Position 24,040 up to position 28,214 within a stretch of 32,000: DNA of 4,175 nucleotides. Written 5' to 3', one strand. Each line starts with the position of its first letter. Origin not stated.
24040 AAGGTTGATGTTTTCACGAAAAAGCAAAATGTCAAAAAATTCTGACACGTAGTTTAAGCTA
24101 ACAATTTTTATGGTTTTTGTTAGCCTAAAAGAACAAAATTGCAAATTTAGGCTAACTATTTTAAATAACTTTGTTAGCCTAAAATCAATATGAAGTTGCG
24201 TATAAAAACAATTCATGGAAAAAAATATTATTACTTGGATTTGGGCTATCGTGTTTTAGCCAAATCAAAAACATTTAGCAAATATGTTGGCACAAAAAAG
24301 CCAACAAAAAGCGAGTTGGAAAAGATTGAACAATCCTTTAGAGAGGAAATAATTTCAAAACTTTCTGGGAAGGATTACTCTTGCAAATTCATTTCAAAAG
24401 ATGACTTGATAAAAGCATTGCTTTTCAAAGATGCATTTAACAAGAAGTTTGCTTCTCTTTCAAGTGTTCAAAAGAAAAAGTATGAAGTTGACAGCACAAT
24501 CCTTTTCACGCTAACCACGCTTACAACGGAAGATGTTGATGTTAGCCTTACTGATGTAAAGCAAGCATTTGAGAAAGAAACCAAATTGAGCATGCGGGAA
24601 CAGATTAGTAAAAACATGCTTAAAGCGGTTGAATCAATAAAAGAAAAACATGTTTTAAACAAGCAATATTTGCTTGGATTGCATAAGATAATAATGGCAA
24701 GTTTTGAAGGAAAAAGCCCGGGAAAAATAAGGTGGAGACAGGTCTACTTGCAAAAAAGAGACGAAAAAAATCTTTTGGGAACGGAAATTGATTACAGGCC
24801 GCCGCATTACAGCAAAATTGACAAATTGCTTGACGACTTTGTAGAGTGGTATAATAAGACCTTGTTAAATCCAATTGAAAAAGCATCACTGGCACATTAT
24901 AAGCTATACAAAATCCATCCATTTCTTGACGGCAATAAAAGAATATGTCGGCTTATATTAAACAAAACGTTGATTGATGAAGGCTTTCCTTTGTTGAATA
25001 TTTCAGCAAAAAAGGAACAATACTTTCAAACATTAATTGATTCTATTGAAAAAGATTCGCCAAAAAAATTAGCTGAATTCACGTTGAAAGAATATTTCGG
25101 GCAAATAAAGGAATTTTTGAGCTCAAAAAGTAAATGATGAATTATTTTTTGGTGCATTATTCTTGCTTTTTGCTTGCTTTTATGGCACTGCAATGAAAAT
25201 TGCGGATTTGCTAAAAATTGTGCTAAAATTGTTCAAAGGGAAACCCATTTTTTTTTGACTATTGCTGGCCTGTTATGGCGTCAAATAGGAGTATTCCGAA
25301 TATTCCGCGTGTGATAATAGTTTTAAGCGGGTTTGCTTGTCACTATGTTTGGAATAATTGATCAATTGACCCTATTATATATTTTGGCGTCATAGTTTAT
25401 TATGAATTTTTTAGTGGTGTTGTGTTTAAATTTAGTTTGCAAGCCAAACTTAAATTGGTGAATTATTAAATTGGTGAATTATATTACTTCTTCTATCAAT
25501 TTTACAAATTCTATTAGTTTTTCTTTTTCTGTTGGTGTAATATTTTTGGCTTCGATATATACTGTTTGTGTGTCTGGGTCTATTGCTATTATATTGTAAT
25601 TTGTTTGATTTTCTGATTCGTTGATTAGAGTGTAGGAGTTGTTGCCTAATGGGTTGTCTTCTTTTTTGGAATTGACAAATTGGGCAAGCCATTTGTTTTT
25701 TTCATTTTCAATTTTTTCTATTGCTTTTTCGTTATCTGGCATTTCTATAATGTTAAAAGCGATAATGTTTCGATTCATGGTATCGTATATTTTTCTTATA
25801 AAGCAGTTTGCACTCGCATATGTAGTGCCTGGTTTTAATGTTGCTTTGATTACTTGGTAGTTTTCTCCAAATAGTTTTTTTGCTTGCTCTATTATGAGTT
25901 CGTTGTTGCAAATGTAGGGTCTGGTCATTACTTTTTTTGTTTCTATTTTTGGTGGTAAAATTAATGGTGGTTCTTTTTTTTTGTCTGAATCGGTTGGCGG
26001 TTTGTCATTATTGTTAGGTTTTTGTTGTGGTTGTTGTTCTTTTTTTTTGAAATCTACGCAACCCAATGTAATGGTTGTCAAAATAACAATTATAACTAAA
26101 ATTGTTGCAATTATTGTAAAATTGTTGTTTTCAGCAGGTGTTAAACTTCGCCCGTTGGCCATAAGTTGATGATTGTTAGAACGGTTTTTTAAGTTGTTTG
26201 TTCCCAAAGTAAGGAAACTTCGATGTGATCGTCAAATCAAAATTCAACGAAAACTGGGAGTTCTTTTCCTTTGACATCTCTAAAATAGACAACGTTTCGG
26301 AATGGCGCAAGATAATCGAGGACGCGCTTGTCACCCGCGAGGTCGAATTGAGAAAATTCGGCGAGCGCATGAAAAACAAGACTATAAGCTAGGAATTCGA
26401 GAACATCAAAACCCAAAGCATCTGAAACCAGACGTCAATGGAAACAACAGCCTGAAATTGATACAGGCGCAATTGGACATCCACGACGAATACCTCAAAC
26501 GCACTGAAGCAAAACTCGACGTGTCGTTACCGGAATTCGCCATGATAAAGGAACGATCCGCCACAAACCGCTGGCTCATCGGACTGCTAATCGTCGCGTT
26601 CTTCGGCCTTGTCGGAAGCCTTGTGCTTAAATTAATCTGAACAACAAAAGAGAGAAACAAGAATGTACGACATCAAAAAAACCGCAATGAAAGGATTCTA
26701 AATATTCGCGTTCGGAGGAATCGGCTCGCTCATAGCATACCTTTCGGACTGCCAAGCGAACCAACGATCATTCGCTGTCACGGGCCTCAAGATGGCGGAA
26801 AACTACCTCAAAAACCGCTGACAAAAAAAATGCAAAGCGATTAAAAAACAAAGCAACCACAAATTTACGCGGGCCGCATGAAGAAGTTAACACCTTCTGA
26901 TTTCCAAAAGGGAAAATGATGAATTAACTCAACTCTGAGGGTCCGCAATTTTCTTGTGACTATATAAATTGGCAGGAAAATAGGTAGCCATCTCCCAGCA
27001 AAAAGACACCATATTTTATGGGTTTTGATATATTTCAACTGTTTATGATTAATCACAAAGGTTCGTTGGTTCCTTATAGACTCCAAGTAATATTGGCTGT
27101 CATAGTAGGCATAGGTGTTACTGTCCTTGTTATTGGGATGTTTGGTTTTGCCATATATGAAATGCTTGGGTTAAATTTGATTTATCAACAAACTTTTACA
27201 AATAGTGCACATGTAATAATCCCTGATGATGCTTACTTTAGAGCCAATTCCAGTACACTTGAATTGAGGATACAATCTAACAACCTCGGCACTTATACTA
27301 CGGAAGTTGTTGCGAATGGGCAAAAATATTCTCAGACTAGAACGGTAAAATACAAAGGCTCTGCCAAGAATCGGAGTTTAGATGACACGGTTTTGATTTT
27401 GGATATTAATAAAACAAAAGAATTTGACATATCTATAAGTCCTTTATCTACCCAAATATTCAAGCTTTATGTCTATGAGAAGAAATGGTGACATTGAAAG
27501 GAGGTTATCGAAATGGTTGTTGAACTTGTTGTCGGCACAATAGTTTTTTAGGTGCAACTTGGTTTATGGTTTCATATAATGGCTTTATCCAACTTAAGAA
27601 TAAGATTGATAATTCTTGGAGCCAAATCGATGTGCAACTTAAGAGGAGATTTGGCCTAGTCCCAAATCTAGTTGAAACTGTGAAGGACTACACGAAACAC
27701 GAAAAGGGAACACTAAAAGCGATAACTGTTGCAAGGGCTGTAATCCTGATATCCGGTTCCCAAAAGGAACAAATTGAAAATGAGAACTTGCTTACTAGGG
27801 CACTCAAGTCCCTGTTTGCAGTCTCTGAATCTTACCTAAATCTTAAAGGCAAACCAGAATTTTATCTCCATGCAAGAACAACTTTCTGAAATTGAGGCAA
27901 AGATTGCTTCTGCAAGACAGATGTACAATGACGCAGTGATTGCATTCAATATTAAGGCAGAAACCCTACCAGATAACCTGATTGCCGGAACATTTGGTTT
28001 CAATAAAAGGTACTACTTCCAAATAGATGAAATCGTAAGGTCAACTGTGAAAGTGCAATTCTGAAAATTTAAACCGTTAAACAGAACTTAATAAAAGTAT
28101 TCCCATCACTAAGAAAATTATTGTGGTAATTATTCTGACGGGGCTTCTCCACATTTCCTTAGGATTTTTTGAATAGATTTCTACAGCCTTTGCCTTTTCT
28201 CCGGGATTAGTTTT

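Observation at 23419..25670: Fic/Doc cassette sits between two copies of a host segment: a Campbell-type integration or duplication scar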

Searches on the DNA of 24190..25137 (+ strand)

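Call 65: search_rna_families(sources=[L008, L009, L010, L012], threshold=evalue, max_evalue=1)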
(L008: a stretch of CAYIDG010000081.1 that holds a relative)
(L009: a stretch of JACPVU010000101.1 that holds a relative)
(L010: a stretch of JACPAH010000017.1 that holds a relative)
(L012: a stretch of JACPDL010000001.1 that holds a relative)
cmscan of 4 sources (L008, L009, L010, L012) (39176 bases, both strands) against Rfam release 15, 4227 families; matches with E-value up to 1: 2.
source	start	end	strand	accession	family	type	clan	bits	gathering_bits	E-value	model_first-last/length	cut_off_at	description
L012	5541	5665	-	RF00005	tRNA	Gene; tRNA;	CL00001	45.1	29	1.4e-06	1-71/71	no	tRNA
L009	4050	4129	-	RF03355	mir-2008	Gene; miRNA;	-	26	93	0.29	1-85/85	no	mir-2008 microRNA precursor family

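Call 80: search_rna_families(sources=[L007, L013, L178, L052, L018, L024], threshold=evalue, max_evalue=1)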
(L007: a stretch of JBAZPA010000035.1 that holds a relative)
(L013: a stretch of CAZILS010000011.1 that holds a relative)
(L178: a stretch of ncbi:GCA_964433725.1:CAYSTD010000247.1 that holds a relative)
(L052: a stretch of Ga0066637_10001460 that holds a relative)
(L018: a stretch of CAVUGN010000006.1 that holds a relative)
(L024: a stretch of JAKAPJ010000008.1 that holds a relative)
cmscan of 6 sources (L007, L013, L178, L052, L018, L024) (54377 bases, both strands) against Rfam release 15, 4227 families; matches with E-value up to 1: 5.
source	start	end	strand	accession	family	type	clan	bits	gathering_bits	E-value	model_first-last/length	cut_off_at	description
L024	3020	3091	+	RF00005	tRNA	Gene; tRNA;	CL00001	76.2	29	5.2e-15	1-71/71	no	tRNA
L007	4846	4906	+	RF01152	sR1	Gene; snRNA; snoRNA; CD-box;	-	26.7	45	0.0078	1-57/57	no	Small nucleolar RNA sR1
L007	4846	4906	+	RF01133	sR3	Gene; snRNA; snoRNA; CD-box;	-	25.7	41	0.016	1-55/55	no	Small nucleolar RNA sR3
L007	3740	3824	-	RF03355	mir-2008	Gene; miRNA;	-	24.9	93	0.85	1-85/85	no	mir-2008 microRNA precursor family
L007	4846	4907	+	RF00095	snoPyro_CD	Gene; snRNA; snoRNA; CD-box;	CL00132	24.8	45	0.57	1-58/58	no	Pyrococcus C/D box small nucleolar RNA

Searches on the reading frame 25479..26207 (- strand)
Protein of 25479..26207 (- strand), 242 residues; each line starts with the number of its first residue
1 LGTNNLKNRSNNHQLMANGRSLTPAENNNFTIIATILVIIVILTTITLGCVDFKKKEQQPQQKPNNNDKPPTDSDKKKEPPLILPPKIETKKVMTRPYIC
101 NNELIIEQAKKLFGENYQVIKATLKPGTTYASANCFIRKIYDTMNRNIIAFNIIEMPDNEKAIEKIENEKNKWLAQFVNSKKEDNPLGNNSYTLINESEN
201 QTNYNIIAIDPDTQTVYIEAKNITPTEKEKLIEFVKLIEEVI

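Call 8: search_protein_families(library=pfam, proteins=[window:25479-26207:-], max_evalue=0.01)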
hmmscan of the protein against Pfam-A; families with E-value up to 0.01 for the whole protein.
window:25479-26207:- (242 aa): 1 family
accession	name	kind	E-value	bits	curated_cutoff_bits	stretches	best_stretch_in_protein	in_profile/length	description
PF14296.11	O-ag_pol_Wzy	-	0.00031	20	26.6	0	31-63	87-119/468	O-antigen polysaccharide polymerase Wzy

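Call 13: find_encoding_contigs(protein=window:25479-26162:-, flank=6000, max_places=10)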
Protein window:25479-26162:- (227 aa): 2 contigs read that carry it; 2 places shown.
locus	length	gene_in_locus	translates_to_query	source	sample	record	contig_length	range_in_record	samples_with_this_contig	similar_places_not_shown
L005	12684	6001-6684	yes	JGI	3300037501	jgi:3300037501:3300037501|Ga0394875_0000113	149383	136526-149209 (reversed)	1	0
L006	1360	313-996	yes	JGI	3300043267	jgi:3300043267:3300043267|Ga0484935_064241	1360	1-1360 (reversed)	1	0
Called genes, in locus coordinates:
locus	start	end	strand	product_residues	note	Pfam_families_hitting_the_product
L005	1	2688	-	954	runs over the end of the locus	?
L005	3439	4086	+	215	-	-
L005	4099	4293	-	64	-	PF04011:LemA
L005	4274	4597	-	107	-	PF04011:LemA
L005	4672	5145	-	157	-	-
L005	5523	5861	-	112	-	-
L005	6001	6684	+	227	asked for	-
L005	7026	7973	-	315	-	PF02661:Fic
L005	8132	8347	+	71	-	-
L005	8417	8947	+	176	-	-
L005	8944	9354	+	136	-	PF14478:DUF4430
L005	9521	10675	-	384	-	-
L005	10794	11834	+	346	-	PF01142:TruD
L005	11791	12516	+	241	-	PF11858:DUF3378 (weak), PF01351:RNase_HII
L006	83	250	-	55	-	-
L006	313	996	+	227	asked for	-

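Call 41: search_protein_families(library=ncbifam, proteins=[window:25479-26207:-], max_evalue=0.01)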
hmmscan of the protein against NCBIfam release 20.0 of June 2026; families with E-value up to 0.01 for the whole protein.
window:25479-26207:- (242 aa): 0 families

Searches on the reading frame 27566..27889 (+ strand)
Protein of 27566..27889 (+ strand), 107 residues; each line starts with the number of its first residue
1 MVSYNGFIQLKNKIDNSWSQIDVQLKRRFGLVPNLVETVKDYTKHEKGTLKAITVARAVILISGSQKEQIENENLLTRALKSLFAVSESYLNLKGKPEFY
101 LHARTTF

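Call 74: search_protein_families(library=pfam, proteins=[window:27566-27889:+], max_evalue=0.001)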
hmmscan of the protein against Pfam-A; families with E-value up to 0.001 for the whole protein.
window:27566-27889:+ (107 aa): 1 family
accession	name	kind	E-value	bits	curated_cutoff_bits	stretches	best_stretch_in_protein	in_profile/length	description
PF04011.17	LemA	-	3.5e-24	85.7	26.2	1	17-99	1-83/149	LemA family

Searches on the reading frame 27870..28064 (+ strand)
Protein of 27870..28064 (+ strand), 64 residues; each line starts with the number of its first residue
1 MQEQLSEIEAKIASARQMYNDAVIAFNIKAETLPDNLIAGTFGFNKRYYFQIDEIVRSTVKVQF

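Call 74: search_protein_families(library=pfam, proteins=[window:27870-28064:+], max_evalue=0.001)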
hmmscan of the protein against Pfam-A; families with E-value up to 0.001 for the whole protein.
window:27870-28064:+ (64 aa): 1 family
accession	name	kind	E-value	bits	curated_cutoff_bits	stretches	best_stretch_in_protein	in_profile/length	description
PF04011.17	LemA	-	1.6e-17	64.1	26.2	1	1-64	86-149/149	LemA family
